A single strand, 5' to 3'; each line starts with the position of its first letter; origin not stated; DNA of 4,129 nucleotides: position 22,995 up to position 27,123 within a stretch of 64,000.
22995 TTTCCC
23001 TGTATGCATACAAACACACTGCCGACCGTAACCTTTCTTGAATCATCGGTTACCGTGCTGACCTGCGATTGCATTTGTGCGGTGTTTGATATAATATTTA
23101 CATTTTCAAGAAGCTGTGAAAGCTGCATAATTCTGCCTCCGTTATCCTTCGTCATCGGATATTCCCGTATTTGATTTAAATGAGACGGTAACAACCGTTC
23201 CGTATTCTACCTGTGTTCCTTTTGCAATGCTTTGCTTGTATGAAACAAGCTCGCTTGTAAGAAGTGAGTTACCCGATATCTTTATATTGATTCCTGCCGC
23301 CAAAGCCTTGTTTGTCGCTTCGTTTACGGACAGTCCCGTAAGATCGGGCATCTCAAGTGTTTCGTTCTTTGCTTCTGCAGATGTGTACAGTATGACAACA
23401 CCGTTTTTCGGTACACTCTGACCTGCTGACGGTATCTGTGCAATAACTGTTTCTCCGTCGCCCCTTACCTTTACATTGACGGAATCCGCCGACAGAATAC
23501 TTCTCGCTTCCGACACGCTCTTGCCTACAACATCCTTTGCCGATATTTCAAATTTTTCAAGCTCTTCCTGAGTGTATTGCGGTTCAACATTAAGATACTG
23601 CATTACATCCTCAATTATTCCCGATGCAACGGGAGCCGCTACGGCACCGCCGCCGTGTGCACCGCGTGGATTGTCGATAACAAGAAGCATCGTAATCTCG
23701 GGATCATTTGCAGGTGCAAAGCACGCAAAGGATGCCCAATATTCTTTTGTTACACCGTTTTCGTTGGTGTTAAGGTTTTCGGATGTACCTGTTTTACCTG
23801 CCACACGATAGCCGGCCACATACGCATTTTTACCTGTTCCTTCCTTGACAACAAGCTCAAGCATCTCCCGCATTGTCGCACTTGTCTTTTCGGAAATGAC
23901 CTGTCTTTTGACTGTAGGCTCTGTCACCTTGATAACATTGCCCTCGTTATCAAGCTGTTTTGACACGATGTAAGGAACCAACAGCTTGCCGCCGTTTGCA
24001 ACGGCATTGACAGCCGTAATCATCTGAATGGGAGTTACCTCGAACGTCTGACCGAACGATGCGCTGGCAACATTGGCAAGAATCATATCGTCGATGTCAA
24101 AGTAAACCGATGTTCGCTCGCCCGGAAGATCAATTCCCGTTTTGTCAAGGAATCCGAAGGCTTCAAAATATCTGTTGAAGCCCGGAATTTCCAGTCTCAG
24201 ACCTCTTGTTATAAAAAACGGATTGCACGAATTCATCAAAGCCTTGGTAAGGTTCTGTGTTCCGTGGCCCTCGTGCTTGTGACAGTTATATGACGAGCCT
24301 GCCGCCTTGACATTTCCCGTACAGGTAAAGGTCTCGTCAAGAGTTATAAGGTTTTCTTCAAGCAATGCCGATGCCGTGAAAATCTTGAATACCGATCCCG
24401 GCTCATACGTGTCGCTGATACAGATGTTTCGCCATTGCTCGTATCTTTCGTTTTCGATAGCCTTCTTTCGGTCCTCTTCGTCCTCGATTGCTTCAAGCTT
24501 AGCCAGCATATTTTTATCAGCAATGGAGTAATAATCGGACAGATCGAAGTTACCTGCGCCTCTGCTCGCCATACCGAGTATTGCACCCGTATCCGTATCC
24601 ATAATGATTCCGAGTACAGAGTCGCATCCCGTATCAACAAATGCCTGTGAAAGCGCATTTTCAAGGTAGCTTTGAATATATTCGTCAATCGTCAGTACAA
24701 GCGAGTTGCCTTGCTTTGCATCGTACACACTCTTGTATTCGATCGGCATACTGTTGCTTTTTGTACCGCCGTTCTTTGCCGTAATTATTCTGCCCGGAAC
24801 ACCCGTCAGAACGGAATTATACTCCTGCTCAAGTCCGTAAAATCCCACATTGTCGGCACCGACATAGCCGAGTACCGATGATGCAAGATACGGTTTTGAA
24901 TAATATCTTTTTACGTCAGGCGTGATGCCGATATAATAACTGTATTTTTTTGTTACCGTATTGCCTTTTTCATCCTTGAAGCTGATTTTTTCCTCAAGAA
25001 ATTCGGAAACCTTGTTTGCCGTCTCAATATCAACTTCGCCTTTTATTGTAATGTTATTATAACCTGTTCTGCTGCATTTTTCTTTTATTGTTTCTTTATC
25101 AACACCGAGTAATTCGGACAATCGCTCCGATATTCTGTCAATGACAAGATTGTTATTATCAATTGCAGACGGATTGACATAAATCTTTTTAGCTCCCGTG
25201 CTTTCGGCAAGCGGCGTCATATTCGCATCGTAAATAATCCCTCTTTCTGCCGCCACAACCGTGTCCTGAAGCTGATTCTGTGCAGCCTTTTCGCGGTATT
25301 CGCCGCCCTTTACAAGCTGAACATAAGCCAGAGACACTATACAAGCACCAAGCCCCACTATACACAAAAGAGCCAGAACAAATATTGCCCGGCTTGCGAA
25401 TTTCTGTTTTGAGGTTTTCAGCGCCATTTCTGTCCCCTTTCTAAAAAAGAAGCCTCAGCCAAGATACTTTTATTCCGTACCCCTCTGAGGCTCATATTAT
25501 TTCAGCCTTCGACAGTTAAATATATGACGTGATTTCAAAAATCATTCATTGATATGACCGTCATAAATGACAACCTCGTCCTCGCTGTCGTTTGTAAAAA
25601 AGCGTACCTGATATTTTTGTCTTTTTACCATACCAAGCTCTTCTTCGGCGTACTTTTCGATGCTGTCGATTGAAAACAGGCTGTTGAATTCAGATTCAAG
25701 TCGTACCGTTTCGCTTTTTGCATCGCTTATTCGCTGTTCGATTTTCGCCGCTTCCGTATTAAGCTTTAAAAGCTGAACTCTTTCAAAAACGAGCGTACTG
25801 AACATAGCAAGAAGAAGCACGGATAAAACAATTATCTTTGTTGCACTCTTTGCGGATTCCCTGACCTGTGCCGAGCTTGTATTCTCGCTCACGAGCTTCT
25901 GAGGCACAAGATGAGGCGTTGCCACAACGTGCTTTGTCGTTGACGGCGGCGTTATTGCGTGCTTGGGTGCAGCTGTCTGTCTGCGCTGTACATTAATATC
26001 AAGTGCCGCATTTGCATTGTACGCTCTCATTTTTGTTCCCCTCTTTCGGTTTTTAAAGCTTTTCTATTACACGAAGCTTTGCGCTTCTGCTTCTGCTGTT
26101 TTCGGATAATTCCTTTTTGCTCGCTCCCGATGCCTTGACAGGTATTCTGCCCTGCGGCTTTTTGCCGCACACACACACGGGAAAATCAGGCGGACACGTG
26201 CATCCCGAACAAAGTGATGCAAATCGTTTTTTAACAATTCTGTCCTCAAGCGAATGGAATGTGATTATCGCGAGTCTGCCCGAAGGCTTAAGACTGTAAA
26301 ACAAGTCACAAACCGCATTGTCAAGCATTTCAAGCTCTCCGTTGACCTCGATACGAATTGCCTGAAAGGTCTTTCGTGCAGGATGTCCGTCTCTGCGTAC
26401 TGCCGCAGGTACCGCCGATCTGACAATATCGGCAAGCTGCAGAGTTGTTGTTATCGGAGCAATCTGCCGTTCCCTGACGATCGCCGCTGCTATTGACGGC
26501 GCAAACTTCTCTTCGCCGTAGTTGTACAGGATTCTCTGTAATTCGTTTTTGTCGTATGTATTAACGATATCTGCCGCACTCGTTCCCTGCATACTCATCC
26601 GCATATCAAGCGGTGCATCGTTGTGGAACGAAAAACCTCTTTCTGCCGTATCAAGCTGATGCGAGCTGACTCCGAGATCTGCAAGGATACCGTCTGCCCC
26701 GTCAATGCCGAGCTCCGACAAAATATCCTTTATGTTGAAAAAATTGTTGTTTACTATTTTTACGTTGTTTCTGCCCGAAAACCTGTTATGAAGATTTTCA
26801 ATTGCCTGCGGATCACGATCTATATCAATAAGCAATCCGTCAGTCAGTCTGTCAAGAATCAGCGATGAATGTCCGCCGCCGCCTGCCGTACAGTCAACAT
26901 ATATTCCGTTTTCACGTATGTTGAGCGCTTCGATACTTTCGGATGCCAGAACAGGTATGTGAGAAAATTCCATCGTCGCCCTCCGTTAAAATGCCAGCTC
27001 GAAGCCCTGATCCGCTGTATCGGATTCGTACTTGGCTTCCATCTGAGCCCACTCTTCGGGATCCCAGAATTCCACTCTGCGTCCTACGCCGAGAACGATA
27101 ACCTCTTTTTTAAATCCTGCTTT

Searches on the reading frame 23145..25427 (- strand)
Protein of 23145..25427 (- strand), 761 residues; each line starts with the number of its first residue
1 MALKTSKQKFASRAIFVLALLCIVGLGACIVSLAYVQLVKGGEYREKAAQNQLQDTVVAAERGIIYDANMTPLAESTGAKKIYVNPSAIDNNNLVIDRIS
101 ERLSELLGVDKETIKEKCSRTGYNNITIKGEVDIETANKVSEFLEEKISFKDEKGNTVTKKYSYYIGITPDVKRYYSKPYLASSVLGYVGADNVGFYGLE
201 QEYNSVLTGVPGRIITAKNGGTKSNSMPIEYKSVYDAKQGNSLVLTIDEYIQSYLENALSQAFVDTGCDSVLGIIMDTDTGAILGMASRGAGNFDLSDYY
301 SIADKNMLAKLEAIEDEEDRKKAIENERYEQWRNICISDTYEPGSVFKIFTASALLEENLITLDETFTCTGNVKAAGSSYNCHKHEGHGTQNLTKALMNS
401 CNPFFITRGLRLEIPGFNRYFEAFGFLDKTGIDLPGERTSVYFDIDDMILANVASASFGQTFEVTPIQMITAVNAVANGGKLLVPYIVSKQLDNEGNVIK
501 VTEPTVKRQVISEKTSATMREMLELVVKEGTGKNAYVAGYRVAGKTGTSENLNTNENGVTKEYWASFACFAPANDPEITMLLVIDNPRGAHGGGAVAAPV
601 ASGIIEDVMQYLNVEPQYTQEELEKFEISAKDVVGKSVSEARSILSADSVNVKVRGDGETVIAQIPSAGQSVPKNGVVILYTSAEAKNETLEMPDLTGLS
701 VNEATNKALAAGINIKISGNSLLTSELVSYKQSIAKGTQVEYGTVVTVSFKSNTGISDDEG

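Call 10: search_protein_families(library=pfam, proteins=[window:23145-25427:-], max_evalue=0.01)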
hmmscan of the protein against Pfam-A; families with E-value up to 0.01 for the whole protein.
window:23145-25427:- (761 aa): 5 families
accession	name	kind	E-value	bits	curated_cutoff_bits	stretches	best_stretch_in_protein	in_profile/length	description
PF00905.27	Transpeptidase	-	1.7e-67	228.2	22.1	1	274-605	4-298/299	Penicillin binding protein transpeptidase domain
PF03717.20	PBP_dimer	-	4e-18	66.9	24.4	1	59-219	3-170/180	Penicillin-binding Protein dimerisation domain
PF03793.24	PASTA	-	1.5e-17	63.7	23.2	2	632-683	5-63/64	PASTA domain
PF21922.1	PBP_dimer_2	-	0.0027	18.4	27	0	173-211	24-61/83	Penicillin binding protein A dimerisation domain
PF13354.11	Beta-lactamase2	-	0.0077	16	22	0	507-559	148-199/214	Beta-lactamase enzyme family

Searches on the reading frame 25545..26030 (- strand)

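Call 10: search_protein_families(library=pfam, proteins=[window:25545-26030:-], max_evalue=0.01)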
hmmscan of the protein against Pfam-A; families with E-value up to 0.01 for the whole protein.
window:25545-26030:- (162 aa): 2 families
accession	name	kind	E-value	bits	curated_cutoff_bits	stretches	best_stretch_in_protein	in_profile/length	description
PF04977.20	DivIC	-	1.2e-07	31.9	28.9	1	71-137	3-70/80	Septum formation initiator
PF15694.10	Med26_M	-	0.001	19.6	27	1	10-146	103-241/255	Mediator complex subunit 26 middle domain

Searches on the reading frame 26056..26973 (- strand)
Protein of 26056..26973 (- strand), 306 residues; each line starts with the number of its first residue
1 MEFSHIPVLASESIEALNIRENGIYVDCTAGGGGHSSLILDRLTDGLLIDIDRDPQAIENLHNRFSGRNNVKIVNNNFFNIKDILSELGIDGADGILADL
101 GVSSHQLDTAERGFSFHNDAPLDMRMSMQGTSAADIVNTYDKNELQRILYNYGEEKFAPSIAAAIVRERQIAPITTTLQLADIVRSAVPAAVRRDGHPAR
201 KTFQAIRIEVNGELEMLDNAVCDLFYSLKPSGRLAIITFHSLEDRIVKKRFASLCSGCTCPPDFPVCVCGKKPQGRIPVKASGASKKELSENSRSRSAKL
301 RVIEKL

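Call 10: search_protein_families(library=pfam, proteins=[window:26056-26973:-], max_evalue=0.01)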
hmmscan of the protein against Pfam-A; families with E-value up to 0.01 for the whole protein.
window:26056-26973:- (306 aa): 1 family
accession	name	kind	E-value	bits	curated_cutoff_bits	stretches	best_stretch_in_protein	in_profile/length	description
PF01795.25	Methyltransf_5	-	8.4e-111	370.8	27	1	2-305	1-308/309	MraW methylase family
